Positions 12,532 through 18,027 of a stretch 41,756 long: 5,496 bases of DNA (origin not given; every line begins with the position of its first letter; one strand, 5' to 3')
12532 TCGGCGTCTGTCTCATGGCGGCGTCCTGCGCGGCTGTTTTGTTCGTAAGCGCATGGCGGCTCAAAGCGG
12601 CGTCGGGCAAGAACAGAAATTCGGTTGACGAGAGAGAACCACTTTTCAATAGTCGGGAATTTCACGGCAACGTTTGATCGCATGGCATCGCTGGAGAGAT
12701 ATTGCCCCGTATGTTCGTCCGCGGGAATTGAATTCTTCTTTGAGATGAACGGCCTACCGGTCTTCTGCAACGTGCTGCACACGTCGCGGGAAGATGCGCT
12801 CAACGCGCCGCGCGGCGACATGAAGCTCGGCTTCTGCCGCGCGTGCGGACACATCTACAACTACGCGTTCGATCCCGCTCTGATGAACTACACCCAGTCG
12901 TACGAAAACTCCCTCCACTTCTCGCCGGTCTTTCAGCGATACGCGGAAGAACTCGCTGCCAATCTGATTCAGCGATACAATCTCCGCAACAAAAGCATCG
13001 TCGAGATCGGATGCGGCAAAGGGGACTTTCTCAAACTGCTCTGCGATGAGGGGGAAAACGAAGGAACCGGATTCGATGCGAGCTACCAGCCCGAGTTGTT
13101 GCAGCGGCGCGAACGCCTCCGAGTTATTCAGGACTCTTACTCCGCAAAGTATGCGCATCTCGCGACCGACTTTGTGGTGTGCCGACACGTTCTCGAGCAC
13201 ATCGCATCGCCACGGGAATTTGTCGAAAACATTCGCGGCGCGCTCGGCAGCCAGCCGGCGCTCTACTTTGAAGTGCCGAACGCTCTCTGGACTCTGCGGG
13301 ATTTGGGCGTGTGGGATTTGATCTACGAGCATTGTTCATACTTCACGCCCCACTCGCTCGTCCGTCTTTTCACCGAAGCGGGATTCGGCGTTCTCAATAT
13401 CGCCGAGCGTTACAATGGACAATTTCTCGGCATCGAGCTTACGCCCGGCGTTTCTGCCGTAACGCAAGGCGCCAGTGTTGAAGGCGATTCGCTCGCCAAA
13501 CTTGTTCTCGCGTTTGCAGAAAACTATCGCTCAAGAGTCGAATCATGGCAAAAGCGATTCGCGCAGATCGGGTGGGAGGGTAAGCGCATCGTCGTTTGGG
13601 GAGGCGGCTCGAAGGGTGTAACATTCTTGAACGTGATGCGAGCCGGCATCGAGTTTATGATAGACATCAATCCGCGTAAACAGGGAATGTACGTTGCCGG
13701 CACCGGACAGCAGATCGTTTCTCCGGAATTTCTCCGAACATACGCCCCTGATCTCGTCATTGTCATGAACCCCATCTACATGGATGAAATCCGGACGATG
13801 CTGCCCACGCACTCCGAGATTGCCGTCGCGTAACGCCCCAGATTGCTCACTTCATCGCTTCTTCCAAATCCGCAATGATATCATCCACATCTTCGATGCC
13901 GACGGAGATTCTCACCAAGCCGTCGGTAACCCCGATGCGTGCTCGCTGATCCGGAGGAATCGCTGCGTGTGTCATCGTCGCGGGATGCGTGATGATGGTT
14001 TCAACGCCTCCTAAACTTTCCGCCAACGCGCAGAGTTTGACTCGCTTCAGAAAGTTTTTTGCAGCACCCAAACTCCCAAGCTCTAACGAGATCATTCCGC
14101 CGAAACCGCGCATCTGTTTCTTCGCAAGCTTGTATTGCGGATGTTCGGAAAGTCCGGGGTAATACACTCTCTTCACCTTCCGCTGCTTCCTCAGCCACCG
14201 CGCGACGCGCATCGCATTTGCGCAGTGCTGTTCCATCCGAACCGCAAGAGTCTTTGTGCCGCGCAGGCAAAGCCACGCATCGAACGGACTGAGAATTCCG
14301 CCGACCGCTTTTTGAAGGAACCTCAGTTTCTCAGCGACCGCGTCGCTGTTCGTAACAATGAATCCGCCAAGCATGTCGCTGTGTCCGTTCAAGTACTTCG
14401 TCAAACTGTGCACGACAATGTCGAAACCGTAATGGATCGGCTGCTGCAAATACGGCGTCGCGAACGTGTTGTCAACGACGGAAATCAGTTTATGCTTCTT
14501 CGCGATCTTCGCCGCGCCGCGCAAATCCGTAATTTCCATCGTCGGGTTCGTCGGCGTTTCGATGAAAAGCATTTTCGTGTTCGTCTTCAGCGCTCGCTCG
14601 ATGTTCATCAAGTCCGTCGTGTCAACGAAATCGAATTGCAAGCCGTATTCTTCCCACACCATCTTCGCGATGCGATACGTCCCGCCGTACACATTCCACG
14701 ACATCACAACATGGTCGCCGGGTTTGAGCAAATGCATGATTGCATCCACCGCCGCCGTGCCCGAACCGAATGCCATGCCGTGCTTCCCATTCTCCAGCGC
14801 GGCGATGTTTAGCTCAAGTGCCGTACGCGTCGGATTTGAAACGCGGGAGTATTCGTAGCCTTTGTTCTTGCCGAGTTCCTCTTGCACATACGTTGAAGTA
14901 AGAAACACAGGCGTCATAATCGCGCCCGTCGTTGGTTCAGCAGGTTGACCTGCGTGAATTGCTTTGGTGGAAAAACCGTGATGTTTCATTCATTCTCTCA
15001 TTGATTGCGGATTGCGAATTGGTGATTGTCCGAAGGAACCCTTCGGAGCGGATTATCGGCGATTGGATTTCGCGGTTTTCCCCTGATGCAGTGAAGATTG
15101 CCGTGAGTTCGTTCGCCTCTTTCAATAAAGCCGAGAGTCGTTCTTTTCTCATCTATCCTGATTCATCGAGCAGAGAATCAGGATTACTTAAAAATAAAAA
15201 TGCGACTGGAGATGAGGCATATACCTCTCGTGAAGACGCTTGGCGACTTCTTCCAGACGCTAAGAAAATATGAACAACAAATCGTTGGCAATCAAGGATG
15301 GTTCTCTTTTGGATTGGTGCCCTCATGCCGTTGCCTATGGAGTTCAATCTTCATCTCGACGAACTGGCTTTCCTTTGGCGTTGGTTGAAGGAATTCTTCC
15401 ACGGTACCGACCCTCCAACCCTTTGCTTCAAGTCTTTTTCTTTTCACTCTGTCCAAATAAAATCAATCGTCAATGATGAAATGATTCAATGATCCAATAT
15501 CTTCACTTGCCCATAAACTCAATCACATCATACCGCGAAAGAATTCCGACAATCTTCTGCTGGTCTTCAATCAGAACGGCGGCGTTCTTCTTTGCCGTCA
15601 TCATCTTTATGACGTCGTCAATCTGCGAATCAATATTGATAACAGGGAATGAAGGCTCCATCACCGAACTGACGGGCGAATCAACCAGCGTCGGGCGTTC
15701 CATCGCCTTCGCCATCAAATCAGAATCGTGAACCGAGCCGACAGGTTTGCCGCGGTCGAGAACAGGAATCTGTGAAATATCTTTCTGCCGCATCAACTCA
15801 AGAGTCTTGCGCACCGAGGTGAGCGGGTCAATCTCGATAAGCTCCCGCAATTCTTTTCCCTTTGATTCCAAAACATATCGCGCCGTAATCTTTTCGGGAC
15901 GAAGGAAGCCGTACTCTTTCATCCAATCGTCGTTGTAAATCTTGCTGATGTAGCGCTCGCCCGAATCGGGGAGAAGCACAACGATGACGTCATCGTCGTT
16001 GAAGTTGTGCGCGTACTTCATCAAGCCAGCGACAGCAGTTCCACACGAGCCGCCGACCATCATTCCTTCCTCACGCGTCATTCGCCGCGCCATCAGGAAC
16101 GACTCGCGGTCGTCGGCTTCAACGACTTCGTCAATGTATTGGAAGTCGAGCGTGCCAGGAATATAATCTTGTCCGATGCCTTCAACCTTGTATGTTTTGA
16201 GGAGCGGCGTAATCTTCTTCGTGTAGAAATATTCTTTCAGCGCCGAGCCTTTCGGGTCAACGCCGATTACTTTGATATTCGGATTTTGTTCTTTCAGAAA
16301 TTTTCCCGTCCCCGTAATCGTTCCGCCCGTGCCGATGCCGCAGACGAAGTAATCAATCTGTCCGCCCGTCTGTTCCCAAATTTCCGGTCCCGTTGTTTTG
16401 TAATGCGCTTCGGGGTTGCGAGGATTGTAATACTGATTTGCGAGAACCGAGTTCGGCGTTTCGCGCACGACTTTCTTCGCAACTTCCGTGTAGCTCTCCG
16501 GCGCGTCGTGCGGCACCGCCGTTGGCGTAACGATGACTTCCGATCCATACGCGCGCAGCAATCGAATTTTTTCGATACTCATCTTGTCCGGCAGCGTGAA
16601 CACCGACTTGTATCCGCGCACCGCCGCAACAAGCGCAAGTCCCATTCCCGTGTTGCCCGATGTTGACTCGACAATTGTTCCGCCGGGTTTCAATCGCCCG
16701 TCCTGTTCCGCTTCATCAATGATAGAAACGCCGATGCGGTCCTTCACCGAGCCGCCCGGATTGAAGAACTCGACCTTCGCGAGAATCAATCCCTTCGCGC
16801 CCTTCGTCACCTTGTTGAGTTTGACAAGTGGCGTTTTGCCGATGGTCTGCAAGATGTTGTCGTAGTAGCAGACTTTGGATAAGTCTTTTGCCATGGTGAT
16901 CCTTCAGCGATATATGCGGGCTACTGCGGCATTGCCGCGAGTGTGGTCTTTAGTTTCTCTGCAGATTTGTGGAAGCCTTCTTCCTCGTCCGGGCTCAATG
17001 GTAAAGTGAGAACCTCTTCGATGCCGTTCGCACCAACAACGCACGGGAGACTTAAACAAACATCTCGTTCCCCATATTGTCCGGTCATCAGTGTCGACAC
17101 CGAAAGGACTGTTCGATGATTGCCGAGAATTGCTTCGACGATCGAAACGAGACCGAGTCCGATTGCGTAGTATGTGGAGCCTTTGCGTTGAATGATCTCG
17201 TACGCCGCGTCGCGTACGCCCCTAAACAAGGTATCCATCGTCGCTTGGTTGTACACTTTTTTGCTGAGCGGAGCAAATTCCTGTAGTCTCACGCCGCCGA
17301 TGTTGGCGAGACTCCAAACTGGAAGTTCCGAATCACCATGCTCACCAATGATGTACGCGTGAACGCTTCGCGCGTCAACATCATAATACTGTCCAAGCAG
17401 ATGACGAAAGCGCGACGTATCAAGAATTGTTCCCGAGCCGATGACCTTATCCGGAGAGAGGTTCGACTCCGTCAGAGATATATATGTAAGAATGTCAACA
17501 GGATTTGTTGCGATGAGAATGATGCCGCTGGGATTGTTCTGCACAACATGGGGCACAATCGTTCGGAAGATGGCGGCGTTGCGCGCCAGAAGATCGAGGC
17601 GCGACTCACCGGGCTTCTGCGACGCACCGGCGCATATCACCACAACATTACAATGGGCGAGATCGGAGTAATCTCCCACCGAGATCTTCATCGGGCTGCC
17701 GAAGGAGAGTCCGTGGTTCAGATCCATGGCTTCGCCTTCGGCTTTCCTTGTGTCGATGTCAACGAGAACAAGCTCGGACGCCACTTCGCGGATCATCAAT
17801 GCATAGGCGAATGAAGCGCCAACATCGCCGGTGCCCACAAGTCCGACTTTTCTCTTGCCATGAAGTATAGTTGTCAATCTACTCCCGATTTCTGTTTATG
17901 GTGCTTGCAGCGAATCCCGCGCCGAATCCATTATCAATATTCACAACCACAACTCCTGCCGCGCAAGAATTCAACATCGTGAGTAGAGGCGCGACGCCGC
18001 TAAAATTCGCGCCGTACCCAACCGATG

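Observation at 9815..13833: Translationally coupled trio: Zn-ribbon C-methyltransferase paralog / VanZ-LamG membrane protein / second paralog, a candidate undescribed module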

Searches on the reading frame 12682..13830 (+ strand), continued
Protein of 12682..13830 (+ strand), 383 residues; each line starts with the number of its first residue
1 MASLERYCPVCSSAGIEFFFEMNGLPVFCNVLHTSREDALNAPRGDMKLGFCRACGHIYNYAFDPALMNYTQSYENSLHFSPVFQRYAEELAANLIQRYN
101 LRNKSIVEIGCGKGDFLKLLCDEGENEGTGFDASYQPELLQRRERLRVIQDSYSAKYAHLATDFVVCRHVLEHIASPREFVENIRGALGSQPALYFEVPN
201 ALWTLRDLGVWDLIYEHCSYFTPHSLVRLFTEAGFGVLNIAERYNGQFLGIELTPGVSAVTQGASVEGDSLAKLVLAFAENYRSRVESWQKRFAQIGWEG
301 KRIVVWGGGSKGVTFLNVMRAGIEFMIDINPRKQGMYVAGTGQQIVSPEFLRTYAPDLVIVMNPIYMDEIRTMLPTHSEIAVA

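Call 85: search_protein_families(library=ncbifam, proteins=[L089:843-1613:+, L089:1629-2669:+, L089:2677-3954:+, L094:4505-5320:+, L094:5328-6377:+, L094:6401-7633:+, L005:251-1300:+], max_evalue=1e-10)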
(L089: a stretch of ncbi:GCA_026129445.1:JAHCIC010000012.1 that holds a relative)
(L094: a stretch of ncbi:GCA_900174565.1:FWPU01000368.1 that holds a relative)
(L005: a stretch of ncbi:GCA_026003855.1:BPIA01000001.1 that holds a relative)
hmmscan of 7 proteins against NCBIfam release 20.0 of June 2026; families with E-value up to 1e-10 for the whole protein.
L089:843-1613:+ (257 aa): 7 families
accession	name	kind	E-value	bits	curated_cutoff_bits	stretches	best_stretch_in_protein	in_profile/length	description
TIGR02623.1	G1P_cyt_trans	equivalog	7.2e-106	353.3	300.25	1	1-255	1-255/255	glucose-1-phosphate cytidylyltransferase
TIGR03992.1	Arch_glmU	subfamily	1.8e-20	73.2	292.1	1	1-203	1-180/393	bifunctional sugar-1-phosphate nucleotidylyltransferase/acetyltransferase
NF045761.1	NAMPUrTaseMurU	equivalog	3.8e-20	72.7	250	1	1-89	1-89/226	N-acetylmuramate alpha-1-phosphate uridylyltransferase MurU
NF052502.1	man1P_GTase_Rv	exception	1.7e-18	66.6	440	1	5-235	5-220/352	mannose-1-phosphate guanylyltransferase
NF049965.1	GlMnHpPGnyltfHddC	equivalog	6.4e-18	65.2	300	0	2-89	2-88/221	D-glycero-D-manno-heptose 1-phosphate guanosyltransferase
NF041313.1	UDPGP_AglF_Halo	equivalog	8.8e-16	58.1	400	1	1-63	1-63/234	UTP--glucose-1-phosphate uridylyltransferase AglF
TIGR01208.1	rmlA_long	equivalog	3.8e-12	45.8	320.25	0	5-207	4-190/353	glucose-1-phosphate thymidylyltransferase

L089:1629-2669:+ (347 aa): 8 families
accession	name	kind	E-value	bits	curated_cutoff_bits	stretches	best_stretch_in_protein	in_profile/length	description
TIGR01179.1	galE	equivalog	1.7e-28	99.4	262.3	1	2-256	1-277/332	UDP-glucose 4-epimerase GalE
TIGR04180.1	EDH_00030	hypoth_equivalog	3.2e-18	65.8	475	1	3-254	1-256/297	NAD-dependent 4,6-dehydratase LegB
TIGR02197.1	heptose_epim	equivalog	2.9e-16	59.5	274.6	1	3-234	1-245/316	ADP-glyceromanno-heptose 6-epimerase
TIGR03466.1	HpnA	hypoth_equivalog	4.1e-15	55.5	367.65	1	1-156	1-158/327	hopanoid-associated sugar epimerase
NF007956.0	PRK10675.1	subfamily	5e-15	55.5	394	1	1-222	1-249/338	UDP-glucose 4-epimerase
NF043036.1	ErythonDh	equivalog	5e-12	45.7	325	1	1-148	1-158/321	D-erythronate dehydrogenase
TIGR01214.1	rmlD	equivalog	5.7e-12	45.3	224.05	1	2-230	1-207/285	dTDP-4-dehydrorhamnose reductase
NF058621.1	DiazavRedAvaA7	equivalog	9.4e-11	41.9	400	0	1-229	1-228/304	3-diazoavenalumate denitrifying reductase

L089:2677-3954:+ (426 aa): 0 families

L094:4505-5320:+ (272 aa): 7 families
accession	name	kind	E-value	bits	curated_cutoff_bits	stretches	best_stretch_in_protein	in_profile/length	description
TIGR02623.1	G1P_cyt_trans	equivalog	8e-107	356.4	300.25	1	15-271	1-255/255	glucose-1-phosphate cytidylyltransferase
NF052502.1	man1P_GTase_Rv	exception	9.1e-22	77.4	440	1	18-256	4-225/352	mannose-1-phosphate guanylyltransferase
TIGR03992.1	Arch_glmU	subfamily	3.7e-17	62.3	292.1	1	15-227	1-187/393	bifunctional sugar-1-phosphate nucleotidylyltransferase/acetyltransferase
NF049965.1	GlMnHpPGnyltfHddC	equivalog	4.1e-17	62.6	300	0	15-85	1-72/221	D-glycero-D-manno-heptose 1-phosphate guanosyltransferase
NF045761.1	NAMPUrTaseMurU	equivalog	4.8e-16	59.3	250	0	15-88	1-74/226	N-acetylmuramate alpha-1-phosphate uridylyltransferase MurU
NF041313.1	UDPGP_AglF_Halo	equivalog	3.9e-14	52.7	400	1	15-80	1-67/234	UTP--glucose-1-phosphate uridylyltransferase AglF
TIGR01208.1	rmlA_long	equivalog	4.5e-11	42.2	320.25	0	17-195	2-161/353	glucose-1-phosphate thymidylyltransferase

L094:5328-6377:+ (350 aa): 8 families
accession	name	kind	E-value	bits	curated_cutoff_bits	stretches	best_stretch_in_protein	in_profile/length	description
TIGR01179.1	galE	equivalog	2.1e-31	109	262.3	1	2-289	1-310/332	UDP-glucose 4-epimerase GalE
TIGR04180.1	EDH_00030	hypoth_equivalog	4.7e-19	68.6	475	1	3-264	1-265/297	NAD-dependent 4,6-dehydratase LegB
TIGR02197.1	heptose_epim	equivalog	3.1e-15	56.1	274.6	1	3-262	1-269/316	ADP-glyceromanno-heptose 6-epimerase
NF007956.0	PRK10675.1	subfamily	1.5e-14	53.9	394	1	1-171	1-183/338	UDP-glucose 4-epimerase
TIGR03466.1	HpnA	hypoth_equivalog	2.7e-13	49.5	367.65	1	1-157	1-159/327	hopanoid-associated sugar epimerase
NF043036.1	ErythonDh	equivalog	3.7e-13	49.4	325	1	1-148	1-158/321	D-erythronate dehydrogenase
TIGR01181.1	dTDP_gluc_dehyt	equivalog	2.6e-12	46.5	365.1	1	2-298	1-306/321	dTDP-glucose 4,6-dehydratase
NF058621.1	DiazavRedAvaA7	equivalog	3.6e-11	43.3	400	0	1-223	1-222/304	3-diazoavenalumate denitrifying reductase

L094:6401-7633:+ (411 aa): 0 families

L005:251-1300:+ (350 aa): 7 families
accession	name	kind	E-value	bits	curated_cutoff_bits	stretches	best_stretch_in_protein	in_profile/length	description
TIGR01179.1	galE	equivalog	3.3e-32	111.6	262.3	1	2-173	1-181/332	UDP-glucose 4-epimerase GalE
NF007956.0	PRK10675.1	subfamily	6.1e-18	65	394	1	1-170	1-182/338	UDP-glucose 4-epimerase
TIGR04180.1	EDH_00030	hypoth_equivalog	1.7e-17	63.5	475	1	3-285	1-282/297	NAD-dependent 4,6-dehydratase LegB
TIGR03466.1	HpnA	hypoth_equivalog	1.3e-15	57.2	367.65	1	1-157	1-159/327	hopanoid-associated sugar epimerase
TIGR02197.1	heptose_epim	equivalog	2.7e-14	53.1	274.6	1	3-151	1-150/316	ADP-glyceromanno-heptose 6-epimerase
NF043036.1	ErythonDh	equivalog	2.4e-12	46.7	325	1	1-148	1-158/321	D-erythronate dehydrogenase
NF052578.1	StrlDmthSdmBMthl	equivalog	5.4e-11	42.8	600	1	1-155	1-156/328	sterol demethylase protein SdmB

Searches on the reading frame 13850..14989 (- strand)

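Call 10: search_protein_families(library=pfam, proteins=[window:13850-14989:-], max_evalue=0.001)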
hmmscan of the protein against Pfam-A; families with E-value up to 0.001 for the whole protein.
window:13850-14989:- (380 aa): 5 families
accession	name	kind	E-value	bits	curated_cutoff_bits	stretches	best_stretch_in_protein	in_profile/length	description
PF01053.26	Cys_Met_Meta_PP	-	1.4e-155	518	27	1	7-380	1-381/381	Cys/Met metabolism PLP-dependent enzyme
PF00155.27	Aminotran_1_2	-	5e-09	36.2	19.7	1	71-223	68-242/361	Aminotransferase class I and II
PF01041.23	DegT_DnrJ_EryC1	-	9.5e-07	28.8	19.8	1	53-227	24-200/360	DegT/DnrJ/EryC1/StrS aminotransferase family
PF06838.17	Met_gamma_lyase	-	9.1e-06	24.9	24.2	1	41-220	46-245/405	Methionine gamma-lyase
PF00266.25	Aminotran_5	-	0.00082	18.9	21.5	0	79-198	72-201/371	Aminotransferase class-V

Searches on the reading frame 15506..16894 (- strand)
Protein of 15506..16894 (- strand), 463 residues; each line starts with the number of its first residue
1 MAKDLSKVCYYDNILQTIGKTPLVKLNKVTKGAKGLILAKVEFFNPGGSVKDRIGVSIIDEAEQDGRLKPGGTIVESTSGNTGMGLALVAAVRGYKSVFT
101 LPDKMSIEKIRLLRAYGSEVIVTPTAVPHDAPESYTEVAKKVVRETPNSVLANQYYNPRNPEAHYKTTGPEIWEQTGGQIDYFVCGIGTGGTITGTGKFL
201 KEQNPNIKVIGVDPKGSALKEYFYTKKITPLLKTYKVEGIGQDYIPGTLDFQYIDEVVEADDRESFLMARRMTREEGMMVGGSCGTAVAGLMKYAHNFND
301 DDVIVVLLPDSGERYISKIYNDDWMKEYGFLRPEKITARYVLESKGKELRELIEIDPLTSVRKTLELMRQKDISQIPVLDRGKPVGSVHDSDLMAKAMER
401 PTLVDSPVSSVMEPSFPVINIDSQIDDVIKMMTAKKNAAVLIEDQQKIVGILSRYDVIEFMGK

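Call 10: search_protein_families(library=pfam, proteins=[window:15506-16894:-], max_evalue=0.001)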
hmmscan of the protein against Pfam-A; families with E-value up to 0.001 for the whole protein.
window:15506-16894:- (463 aa): 2 families
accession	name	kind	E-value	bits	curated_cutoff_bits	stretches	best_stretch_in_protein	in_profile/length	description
PF00291.31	PALP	-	9.7e-83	278.3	35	1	14-310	1-295/295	Pyridoxal-phosphate dependent enzyme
PF00571.33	CBS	-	6e-18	65.4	24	2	350-396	7-54/57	CBS domain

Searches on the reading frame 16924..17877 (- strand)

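Call 10: search_protein_families(library=pfam, proteins=[window:16924-17877:-], max_evalue=0.001)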
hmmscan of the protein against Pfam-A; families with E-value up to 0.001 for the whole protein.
window:16924-17877:- (318 aa): 2 families
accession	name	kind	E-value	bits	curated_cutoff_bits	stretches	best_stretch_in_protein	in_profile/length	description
PF02866.23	Ldh_1_C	-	1.5e-43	149.2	22.6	1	150-313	1-167/174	lactate/malate dehydrogenase, alpha/beta C-terminal domain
PF00056.29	Ldh_1_N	-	1.3e-42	145.7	27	1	10-147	2-141/141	lactate/malate dehydrogenase, NAD binding domain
